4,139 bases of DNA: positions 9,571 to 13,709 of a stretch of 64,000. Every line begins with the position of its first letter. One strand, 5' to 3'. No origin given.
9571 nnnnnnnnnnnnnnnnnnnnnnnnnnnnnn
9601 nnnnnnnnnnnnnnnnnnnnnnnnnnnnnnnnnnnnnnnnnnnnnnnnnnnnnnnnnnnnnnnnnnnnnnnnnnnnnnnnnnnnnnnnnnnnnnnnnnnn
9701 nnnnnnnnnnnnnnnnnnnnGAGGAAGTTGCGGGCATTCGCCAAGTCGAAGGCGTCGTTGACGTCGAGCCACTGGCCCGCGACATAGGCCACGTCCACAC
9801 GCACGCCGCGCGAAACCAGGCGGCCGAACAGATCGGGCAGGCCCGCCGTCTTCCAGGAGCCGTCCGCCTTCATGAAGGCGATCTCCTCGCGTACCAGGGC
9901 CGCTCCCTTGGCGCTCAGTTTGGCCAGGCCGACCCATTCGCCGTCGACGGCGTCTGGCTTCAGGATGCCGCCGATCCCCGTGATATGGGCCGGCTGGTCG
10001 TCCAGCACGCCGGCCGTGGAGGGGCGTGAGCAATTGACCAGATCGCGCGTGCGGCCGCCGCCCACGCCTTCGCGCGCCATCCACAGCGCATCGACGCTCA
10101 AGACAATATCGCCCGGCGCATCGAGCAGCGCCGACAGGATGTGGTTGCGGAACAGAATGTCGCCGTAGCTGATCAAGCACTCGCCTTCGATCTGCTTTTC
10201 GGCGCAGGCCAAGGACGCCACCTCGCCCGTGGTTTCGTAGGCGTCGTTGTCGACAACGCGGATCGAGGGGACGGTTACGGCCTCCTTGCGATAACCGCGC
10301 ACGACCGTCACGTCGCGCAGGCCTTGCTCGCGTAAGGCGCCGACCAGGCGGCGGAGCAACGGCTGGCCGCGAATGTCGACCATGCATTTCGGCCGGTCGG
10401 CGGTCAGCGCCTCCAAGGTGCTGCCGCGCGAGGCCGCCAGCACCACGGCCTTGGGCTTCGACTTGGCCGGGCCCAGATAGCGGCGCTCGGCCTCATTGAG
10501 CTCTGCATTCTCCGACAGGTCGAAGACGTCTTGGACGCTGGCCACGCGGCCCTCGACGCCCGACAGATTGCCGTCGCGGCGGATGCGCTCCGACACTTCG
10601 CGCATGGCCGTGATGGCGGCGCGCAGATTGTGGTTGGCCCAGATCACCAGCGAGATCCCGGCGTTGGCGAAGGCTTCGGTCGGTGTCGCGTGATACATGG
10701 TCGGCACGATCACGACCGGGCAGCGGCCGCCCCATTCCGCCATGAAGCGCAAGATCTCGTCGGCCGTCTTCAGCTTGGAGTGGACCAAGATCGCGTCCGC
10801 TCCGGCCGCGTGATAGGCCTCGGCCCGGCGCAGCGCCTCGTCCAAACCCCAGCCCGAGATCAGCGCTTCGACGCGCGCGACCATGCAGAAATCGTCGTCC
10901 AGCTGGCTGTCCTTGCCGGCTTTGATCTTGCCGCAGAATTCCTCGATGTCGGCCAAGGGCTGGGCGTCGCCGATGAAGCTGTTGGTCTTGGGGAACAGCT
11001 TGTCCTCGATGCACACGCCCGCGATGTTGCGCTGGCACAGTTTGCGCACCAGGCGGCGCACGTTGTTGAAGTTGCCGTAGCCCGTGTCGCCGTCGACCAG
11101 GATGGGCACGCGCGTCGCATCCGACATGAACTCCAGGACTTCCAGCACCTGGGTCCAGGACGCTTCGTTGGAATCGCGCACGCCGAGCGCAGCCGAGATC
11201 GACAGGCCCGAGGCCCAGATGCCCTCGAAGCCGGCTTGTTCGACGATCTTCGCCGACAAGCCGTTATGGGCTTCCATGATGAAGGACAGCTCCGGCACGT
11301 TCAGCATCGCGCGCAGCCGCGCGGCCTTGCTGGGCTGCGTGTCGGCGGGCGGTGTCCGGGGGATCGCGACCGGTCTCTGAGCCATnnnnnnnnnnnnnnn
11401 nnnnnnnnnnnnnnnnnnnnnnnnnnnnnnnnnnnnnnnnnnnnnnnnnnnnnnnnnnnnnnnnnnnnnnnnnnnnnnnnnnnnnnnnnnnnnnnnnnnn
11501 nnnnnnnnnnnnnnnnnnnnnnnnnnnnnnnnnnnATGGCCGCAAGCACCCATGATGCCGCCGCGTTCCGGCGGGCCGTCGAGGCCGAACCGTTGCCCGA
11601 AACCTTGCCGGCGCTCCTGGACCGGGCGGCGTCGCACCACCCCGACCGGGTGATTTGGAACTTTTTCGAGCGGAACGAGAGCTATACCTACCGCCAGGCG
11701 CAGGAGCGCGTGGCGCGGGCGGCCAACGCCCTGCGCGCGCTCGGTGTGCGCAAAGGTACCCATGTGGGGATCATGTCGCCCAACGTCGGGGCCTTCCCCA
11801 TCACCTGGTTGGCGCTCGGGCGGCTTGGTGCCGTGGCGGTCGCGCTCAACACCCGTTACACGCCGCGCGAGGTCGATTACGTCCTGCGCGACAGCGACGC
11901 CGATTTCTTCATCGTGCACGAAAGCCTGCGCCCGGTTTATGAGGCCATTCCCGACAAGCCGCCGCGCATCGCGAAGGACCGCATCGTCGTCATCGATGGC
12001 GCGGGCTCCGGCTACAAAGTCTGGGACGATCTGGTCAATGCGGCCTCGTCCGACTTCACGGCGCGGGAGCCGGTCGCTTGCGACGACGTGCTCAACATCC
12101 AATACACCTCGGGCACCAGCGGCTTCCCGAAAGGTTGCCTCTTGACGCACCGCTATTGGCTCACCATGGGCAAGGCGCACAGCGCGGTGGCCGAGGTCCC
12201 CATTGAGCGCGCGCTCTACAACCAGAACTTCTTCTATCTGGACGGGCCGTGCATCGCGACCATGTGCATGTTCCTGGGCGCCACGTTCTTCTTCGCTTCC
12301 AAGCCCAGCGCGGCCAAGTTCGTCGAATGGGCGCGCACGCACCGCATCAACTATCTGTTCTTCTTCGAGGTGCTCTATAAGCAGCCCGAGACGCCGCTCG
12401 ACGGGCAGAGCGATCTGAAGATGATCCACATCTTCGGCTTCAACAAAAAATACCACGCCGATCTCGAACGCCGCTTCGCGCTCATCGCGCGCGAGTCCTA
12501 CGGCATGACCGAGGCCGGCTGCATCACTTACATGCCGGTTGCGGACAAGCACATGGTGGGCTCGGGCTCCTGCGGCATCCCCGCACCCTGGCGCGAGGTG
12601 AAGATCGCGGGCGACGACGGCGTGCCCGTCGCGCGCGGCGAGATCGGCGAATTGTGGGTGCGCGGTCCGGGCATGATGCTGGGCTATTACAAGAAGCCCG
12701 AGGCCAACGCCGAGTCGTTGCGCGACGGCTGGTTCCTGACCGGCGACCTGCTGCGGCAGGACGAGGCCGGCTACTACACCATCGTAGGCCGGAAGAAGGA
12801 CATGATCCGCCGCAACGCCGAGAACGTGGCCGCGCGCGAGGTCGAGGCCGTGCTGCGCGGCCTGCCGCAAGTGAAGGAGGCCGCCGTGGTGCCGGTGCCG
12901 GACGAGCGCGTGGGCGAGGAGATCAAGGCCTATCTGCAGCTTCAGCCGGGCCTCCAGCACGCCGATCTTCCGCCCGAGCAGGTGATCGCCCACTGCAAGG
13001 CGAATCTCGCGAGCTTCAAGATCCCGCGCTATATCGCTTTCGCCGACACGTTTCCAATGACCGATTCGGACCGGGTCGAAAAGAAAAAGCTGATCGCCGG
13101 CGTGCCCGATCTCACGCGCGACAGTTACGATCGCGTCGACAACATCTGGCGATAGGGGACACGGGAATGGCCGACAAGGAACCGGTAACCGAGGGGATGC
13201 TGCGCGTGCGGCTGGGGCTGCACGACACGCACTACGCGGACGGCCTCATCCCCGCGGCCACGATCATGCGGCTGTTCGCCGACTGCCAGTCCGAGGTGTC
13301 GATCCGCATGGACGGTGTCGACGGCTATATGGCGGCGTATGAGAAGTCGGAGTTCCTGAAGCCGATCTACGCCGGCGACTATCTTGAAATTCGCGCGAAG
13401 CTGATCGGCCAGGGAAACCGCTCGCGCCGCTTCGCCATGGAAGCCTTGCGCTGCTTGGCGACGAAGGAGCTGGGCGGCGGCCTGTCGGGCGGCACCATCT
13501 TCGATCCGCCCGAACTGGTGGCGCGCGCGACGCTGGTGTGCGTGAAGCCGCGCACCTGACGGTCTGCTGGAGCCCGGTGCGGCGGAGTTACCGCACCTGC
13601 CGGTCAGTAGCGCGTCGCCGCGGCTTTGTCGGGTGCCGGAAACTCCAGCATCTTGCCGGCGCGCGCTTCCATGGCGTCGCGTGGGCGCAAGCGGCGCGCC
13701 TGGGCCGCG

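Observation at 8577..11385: Minimal two-gene phosphonate module: PEP mutase fused to a C-terminal nucleotidyltransferase, plus phosphonopyruvate decarboxylase, with no aminotransferase or dehydrogenase partner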

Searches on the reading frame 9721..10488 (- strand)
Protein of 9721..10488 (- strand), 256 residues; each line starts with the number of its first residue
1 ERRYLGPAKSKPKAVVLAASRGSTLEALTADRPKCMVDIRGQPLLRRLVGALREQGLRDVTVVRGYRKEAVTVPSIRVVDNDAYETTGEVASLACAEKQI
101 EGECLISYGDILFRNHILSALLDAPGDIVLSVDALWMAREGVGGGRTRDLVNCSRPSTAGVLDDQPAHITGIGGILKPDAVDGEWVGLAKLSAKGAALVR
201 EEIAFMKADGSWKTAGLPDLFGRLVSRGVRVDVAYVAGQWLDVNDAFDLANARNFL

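Call 25: search_solved_structures(query=window:9721-10488:-, max_evalue=0.01, show_alignments=4)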
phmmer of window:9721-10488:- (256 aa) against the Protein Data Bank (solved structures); distinct sequences matched with E-value up to 0.01: 11.
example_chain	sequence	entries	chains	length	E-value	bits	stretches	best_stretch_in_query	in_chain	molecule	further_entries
1jyk_A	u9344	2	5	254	2.4e-11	46.7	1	11-119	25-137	CTP:phosphocholine Cytidylyltransferase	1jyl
2ggo_A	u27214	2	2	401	8.4e-10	41.6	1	13-116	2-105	401aa long hypothetical glucose-1-phosphate thymidylyltransferase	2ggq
5z09_A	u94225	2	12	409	1.6e-08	37.4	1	13-116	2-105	Dual sugar-1-phosphate nucleotidylyltransferase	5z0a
5xhw_A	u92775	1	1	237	3.2e-06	29.9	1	14-72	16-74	Putative 6-deoxy-D-mannoheptose pathway protein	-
6jq8_A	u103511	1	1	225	4e-06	29.6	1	14-72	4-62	Putative 6-deoxy-D-mannoheptose pathway protein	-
8hhd_A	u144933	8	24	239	9.8e-06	28.3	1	10-69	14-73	Nucleotidyl transferase | N-acetylmuramate alpha-1-phosphate uridylyltransferase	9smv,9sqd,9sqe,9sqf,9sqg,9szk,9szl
7k47_A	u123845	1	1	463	0.00015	24.4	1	14-132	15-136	Bifunctional protein GlmU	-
4y7t_A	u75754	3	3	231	0.00017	24.2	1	13-64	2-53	Nucleotidyl transferase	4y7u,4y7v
6pd1_A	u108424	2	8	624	0.00023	23.8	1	13-131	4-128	Nucleotidyl transferase/aminotransferase, class V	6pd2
1tzf_A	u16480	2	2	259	0.0007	22.2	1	12-68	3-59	Glucose-1-phosphate cytidylyltransferase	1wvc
8x7s_B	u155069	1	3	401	0.0021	20.6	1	6-62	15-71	UTP--glucose-1-phosphate uridylyltransferase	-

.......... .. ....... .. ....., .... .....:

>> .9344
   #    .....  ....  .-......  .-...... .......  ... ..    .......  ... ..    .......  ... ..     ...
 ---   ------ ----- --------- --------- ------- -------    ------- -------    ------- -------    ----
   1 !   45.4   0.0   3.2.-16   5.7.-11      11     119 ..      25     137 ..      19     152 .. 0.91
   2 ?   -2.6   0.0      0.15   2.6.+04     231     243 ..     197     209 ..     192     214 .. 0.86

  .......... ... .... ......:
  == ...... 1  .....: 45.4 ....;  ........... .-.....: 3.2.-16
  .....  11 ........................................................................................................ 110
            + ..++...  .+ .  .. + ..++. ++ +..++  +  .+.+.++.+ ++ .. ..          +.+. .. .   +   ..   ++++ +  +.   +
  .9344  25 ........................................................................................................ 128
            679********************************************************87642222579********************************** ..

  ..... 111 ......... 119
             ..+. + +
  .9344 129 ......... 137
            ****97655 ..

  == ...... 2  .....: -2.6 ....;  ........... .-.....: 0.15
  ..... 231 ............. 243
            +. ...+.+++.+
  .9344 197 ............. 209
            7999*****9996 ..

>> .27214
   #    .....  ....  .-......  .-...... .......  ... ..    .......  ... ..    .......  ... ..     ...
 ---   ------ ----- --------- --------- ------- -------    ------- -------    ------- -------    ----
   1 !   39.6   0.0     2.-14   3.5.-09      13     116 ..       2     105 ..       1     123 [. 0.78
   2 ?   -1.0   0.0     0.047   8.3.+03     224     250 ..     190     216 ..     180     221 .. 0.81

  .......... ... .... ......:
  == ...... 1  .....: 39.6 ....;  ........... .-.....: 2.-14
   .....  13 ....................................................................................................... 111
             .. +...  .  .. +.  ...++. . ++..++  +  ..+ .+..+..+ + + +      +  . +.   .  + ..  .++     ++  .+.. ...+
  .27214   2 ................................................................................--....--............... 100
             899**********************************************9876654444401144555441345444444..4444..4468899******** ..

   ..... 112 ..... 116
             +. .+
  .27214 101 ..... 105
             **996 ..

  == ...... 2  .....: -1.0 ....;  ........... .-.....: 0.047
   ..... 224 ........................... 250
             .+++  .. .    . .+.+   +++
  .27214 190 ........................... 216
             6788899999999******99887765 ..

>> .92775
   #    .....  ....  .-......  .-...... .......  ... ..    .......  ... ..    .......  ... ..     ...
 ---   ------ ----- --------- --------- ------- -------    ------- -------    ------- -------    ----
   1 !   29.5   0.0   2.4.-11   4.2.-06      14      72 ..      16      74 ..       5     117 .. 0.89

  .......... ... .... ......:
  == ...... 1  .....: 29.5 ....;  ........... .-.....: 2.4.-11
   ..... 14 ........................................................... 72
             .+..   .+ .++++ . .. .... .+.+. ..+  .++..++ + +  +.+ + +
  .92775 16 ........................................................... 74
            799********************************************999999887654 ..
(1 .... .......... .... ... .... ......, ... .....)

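Call 40: search_protein_representatives(protein=window:9721-10488:-)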
Query: 256 residues. Proteins with E-value up to 0.001 (for the whole library): 6878; up to 1e-10: 1713; up to 1e-30: 107. The best 150 are listed.
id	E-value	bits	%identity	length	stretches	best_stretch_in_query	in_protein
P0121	2.9e-84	298.7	55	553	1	1-256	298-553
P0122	1.5e-77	276.7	53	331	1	1-256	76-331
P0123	1.5e-75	270.1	55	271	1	1-255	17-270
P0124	4.7e-75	268.5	52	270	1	1-254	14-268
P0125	2.3e-65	236.8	51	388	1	1-256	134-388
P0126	4.4e-65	235.8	52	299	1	1-255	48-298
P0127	1.0e-56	208.4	54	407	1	1-197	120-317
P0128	1.1e-55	205.1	47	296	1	2-255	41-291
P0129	8.0e-55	202.2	45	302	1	1-249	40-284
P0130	1.5e-54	201.3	51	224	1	36-255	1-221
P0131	1.8e-53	197.8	43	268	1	1-255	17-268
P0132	4.7e-53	196.4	48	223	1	37-256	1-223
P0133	5.0e-53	196.4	40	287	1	5-254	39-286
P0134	5.4e-53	196.2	43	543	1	1-255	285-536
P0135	2.5e-52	194.1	55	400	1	25-218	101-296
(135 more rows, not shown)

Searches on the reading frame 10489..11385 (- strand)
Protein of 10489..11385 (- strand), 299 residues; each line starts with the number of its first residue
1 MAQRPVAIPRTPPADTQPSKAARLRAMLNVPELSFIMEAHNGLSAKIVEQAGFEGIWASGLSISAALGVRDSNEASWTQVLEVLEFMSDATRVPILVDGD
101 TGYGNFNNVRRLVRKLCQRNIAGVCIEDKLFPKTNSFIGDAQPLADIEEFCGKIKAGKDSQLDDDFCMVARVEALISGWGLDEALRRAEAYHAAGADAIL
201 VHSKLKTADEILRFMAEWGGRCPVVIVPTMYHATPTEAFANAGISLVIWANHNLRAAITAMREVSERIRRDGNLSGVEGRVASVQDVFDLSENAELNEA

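Call 26: search_solved_structures(query=window:10489-11385:-, max_evalue=1e-10, show_alignments=2)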
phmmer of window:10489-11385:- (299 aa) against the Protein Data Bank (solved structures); distinct sequences matched with E-value up to 1e-10: 18.
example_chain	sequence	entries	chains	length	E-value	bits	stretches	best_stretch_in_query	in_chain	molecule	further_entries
1m1b_A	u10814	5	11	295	4.4e-119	400.3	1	16-298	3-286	PHOSPHOENOLPYRUVATE PHOSPHOMUTASE | PROTEIN (PHOSPHOENOLPYRUVATE MUTASE)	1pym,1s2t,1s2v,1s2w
1s2u_A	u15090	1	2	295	5.8e-118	396.6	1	16-298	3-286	Phosphoenolpyruvate phosphomutase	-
5unc_A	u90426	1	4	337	4.5e-83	282.1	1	10-295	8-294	PHOSPHOENOLPYRUVATE PHOSPHOMUTASE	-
2dua_A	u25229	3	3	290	6.8e-69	235.6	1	20-292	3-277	Phosphonopyruvate hydrolase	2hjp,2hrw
4iqd_A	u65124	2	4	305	6.2e-31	111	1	15-276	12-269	Carboxyvinyl-carboxyphosphonate phosphorylmutase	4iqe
1zlp_A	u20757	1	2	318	1.3e-26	96.9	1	39-259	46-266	petal death protein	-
3eoo_A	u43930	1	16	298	8.5e-26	94.2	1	20-276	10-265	Methylisocitrate lyase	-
1xg3_A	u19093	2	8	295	2e-23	86.4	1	25-279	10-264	Probable methylisocitrate lyase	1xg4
6t4v_C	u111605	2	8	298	2.2e-23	86.2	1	40-289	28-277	2-methylisocitrate lyase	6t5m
1mum_A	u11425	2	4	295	7e-23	84.6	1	25-279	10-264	2-methylisocitrate lyase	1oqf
1o5q_A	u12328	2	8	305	1.6e-21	80.1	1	25-277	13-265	Probable methylisocitrate lyase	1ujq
9hra_A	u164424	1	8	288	6.3e-20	74.9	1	26-272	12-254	2-methylisocitrate lyase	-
9hgk_A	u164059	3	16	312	7.7e-20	74.6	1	26-272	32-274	2-methylisocitrate lyase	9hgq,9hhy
3fa3_A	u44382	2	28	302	1.2e-19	74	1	21-278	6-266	2,3-dimethylmalate lyase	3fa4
9hgo_A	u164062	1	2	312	2e-19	73.2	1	26-272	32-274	2-methylisocitrate lyase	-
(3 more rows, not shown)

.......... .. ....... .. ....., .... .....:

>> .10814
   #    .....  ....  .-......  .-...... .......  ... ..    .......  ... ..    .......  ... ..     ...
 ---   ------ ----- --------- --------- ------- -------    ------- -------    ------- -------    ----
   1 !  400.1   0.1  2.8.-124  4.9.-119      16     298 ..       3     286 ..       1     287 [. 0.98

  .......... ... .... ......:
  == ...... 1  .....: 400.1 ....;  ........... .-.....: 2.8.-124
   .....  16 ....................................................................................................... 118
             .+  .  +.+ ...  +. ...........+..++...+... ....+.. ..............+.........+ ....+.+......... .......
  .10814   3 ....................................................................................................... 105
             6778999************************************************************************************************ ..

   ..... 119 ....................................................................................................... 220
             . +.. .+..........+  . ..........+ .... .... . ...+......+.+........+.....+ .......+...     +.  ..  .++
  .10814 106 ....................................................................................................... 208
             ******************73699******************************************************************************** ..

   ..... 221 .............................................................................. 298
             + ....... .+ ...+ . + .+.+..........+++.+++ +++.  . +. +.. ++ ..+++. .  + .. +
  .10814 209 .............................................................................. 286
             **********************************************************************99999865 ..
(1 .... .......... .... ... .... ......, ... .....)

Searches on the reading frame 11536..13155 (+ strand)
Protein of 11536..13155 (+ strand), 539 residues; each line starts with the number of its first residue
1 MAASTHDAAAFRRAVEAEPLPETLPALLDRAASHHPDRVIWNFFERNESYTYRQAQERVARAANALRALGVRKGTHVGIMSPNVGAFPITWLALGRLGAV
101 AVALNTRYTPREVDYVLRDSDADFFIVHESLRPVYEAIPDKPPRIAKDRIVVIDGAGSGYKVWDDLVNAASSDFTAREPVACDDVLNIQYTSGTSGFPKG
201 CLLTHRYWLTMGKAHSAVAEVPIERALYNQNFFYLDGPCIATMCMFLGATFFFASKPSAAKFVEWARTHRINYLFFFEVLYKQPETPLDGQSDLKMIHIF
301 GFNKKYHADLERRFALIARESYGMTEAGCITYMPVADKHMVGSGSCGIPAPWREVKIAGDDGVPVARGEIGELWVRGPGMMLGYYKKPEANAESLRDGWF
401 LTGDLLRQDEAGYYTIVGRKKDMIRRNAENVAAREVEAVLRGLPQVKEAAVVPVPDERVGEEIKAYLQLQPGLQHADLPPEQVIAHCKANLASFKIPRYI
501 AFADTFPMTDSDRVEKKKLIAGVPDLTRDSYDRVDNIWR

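Call 19: search_protein_families(library=pfam, proteins=[window:11536-13155:+], max_evalue=0.00001)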
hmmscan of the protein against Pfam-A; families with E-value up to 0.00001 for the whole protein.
window:11536-13155:+ (539 aa): 2 families
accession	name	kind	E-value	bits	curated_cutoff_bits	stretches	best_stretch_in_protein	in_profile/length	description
PF00501.34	AMP-binding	-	1.4e-65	222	29.9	1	28-385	1-384/384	AMP-binding enzyme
PF13193.12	AMP-binding_C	-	5.4e-15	56.5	24.5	1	435-511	1-74/76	AMP-binding enzyme C-terminal domain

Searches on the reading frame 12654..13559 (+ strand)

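Call 7: search_protein_families(library=ncbifam, proteins=[window:12654-13559:+], max_evalue=0.001)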
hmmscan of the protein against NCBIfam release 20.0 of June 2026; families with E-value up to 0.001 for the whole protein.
window:12654-13559:+ (301 aa): 2 families
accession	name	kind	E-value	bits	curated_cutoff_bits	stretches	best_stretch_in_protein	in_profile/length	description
NF052388.1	Lys_ferment_KAL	equivalog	2.6e-26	92.3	160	1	181-299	3-120/120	3-aminobutyryl-CoA ammonia lyase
NF052389.1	Lys_KAL_CLE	exception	1.8e-24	86.3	725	1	182-300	6-125/440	bifunctional 3-aminobutyryl-CoA ammonia lyase/3-keto-5-aminohexanoate cleavage enzyme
